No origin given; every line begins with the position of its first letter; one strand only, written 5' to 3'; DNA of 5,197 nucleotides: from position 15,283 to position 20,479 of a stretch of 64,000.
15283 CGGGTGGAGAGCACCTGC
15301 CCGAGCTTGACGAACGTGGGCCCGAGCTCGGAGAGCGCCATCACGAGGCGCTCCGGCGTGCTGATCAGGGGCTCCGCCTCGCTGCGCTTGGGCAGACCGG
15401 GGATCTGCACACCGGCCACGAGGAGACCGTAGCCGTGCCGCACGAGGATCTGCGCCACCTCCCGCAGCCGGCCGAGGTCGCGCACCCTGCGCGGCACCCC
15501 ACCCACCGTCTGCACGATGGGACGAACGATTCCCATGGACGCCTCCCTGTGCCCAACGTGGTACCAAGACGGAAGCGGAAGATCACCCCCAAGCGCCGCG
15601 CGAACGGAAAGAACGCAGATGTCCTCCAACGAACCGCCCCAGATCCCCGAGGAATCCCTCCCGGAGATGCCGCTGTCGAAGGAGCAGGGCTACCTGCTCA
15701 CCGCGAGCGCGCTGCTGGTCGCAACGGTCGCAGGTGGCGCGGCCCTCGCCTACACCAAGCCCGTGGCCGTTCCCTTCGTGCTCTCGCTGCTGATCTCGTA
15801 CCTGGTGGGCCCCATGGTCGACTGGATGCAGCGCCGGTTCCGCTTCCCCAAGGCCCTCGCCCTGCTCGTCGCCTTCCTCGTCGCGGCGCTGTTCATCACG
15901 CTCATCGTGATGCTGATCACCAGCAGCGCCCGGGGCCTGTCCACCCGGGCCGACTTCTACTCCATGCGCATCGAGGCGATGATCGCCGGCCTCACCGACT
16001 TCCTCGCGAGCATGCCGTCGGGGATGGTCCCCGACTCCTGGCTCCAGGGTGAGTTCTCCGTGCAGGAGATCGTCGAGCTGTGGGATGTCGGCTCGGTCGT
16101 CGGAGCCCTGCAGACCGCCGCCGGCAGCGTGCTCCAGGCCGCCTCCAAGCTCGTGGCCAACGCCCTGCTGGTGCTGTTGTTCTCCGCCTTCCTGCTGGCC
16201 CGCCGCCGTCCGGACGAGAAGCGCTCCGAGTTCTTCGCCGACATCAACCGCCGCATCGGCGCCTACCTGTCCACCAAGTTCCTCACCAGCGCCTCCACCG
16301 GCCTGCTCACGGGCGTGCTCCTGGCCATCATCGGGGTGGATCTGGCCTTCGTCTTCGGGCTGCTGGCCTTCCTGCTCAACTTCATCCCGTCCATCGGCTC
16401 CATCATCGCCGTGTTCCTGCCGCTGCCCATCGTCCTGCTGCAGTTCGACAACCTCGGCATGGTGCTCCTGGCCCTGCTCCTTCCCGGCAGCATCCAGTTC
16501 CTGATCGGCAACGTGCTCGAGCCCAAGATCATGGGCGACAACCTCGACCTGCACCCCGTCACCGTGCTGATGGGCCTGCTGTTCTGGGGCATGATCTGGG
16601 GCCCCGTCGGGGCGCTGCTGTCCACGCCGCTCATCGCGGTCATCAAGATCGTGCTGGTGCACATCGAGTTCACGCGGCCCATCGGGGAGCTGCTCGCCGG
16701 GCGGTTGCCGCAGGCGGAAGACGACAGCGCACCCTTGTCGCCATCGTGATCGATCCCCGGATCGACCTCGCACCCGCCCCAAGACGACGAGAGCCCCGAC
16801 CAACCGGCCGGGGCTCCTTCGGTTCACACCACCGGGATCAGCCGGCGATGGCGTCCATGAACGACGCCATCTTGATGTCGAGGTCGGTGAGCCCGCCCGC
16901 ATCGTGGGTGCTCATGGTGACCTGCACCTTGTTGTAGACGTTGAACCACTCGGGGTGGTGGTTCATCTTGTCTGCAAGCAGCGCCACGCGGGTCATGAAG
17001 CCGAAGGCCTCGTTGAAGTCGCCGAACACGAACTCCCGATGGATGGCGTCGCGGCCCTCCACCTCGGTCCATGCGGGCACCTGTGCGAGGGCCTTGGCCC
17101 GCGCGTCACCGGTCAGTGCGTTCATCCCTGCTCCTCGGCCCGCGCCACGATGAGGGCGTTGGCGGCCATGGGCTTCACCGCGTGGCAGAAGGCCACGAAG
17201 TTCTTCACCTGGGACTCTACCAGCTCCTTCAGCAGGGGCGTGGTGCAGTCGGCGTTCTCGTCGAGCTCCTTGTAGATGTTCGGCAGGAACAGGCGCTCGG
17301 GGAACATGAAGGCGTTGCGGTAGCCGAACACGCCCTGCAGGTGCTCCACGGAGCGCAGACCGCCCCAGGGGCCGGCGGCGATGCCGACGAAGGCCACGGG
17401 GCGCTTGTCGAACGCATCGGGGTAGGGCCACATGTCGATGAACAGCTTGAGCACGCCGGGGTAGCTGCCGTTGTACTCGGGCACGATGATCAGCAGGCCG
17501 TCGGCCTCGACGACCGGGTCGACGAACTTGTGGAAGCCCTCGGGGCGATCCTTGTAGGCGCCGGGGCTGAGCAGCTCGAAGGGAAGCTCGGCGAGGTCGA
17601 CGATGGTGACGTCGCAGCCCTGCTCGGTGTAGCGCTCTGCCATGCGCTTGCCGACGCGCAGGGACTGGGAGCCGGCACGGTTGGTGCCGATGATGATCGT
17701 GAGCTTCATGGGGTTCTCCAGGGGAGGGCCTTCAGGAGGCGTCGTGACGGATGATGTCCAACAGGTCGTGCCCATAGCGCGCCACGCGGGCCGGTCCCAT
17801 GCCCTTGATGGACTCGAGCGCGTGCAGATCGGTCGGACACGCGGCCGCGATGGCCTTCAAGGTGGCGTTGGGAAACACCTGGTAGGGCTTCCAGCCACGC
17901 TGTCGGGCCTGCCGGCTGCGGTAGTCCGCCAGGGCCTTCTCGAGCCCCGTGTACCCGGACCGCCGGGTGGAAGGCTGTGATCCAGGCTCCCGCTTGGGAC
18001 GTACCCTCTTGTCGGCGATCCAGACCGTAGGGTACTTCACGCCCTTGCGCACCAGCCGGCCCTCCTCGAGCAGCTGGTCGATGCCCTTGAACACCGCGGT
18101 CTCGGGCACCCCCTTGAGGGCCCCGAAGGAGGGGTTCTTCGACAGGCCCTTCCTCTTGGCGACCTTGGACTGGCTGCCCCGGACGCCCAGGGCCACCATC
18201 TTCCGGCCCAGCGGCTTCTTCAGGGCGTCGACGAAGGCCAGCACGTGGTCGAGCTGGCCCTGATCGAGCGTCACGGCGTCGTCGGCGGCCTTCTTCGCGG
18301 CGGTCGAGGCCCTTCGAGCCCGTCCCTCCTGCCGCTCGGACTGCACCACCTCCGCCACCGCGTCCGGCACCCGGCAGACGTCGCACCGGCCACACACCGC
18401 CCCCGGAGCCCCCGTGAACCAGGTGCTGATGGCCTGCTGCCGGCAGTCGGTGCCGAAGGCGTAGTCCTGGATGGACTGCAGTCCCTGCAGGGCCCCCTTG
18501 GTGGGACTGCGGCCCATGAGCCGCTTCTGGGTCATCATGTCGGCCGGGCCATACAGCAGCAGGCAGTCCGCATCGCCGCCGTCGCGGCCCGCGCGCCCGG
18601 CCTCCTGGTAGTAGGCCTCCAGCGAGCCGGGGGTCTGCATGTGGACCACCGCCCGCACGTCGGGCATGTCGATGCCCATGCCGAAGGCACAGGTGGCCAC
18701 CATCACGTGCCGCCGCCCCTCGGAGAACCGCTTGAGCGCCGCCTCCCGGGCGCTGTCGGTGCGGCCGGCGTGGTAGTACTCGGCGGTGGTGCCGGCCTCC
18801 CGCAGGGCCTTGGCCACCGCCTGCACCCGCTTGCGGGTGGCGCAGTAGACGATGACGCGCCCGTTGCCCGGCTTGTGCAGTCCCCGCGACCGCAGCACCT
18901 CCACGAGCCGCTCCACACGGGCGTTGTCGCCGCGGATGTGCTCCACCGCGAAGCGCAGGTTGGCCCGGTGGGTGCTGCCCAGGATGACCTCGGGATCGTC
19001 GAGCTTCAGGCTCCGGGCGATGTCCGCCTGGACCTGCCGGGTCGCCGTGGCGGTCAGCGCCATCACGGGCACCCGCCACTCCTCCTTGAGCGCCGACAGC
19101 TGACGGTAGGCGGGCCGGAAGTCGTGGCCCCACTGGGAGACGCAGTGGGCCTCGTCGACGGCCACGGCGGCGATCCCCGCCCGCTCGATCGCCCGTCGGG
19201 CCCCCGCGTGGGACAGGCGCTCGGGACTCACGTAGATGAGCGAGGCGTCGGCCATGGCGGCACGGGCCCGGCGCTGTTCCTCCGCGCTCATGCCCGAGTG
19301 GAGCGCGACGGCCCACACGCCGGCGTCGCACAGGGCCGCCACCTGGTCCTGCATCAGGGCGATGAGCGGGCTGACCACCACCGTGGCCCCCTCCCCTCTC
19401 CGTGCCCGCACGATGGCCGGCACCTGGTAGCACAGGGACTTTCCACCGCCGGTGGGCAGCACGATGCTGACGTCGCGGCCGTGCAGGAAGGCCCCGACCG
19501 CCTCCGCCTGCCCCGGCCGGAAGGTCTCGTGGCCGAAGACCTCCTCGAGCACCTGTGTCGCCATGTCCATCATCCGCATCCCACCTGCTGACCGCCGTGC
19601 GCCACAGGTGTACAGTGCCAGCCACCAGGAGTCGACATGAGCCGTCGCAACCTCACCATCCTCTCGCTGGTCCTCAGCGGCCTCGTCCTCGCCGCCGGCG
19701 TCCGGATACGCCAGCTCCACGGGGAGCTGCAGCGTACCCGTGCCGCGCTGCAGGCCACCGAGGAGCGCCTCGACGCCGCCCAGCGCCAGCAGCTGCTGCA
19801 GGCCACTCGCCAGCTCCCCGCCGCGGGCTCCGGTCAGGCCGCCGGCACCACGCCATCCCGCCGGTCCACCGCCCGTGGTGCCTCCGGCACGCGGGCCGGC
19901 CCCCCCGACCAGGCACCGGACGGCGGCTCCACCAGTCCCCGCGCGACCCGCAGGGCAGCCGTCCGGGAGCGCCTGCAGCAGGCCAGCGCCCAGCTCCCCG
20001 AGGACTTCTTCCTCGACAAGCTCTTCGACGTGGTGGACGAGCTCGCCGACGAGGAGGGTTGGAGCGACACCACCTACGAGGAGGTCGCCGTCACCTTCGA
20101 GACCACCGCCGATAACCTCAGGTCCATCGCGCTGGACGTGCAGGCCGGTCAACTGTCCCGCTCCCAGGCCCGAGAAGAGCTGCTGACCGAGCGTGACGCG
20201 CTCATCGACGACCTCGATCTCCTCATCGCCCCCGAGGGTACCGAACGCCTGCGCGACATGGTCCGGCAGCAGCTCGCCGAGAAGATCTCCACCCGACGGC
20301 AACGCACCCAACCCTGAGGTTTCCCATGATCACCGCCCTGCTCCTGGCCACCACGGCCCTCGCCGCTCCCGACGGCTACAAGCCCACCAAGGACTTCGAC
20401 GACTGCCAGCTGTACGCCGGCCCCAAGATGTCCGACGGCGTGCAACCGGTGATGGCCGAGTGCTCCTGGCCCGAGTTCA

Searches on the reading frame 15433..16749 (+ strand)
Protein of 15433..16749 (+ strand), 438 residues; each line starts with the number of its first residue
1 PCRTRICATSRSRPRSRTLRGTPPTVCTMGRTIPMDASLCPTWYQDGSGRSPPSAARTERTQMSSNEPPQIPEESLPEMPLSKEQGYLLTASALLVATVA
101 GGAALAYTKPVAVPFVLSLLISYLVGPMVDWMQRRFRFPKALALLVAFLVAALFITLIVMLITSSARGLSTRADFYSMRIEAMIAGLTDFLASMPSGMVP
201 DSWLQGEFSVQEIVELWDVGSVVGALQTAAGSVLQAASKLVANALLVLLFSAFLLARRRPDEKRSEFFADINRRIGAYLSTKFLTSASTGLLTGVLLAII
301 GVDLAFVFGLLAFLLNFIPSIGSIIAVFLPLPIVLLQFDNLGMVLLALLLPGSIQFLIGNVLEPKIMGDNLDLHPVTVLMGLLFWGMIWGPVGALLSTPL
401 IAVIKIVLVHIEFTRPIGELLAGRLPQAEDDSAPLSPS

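Call 81: search_protein_families(library=pfam, proteins=[window:15433-16749:+], max_evalue=0.0001)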
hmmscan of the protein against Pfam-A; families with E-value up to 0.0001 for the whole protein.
window:15433-16749:+ (438 aa): 1 family
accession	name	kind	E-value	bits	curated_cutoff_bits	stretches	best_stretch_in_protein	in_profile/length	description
PF01594.21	AI-2E_transport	-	3.2e-49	168.3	34.3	1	94-410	4-325/327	AI-2E family transporter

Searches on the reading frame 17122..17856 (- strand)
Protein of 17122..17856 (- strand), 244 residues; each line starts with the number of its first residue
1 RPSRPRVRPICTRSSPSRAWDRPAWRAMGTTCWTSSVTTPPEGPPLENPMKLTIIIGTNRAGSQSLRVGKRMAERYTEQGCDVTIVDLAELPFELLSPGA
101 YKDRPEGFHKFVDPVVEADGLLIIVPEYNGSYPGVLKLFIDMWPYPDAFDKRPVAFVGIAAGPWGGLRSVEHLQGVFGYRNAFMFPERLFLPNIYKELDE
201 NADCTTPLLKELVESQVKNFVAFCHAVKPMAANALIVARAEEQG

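Call 81: search_protein_families(library=pfam, proteins=[window:17122-17856:-], max_evalue=0.0001)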
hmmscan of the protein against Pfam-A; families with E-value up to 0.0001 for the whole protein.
window:17122-17856:- (244 aa): 2 families
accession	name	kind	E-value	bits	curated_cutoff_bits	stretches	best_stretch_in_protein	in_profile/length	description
PF03358.20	FMN_red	-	7.2e-31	107.3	24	1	50-190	1-146/152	NADPH-dependent FMN reductase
PF02525.22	Flavodoxin_2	-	6.1e-11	42.8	27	1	50-142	1-102/198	Flavodoxin-like fold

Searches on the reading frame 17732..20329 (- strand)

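Call 81: search_protein_families(library=pfam, proteins=[window:17732-20329:-], max_evalue=0.0001)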
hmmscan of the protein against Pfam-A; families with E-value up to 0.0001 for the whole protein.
window:17732-20329:- (865 aa): 6 families
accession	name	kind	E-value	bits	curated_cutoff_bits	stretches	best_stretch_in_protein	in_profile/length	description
PF00270.35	DEAD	-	3.6e-28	98.8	26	1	271-434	1-165/167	DEAD/DEAH box helicase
PF00271.37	Helicase_C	-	2.9e-24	85.9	23.5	1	473-584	4-110/110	Helicase conserved C-terminal domain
PF00570.28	HRDC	-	4.2e-20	71.9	23.8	1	796-860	4-68/68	HRDC domain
PF16124.10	RecQ_Zn_bind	-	6.9e-07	30.4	25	1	595-653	1-66/66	RecQ zinc-binding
PF09382.16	RQC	-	3.4e-06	27.3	23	1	696-771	14-89/114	RQC domain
PF13307.12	Helicase_C_2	-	1.1e-05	26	25.3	0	488-561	8-88/170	Helicase C-terminal domain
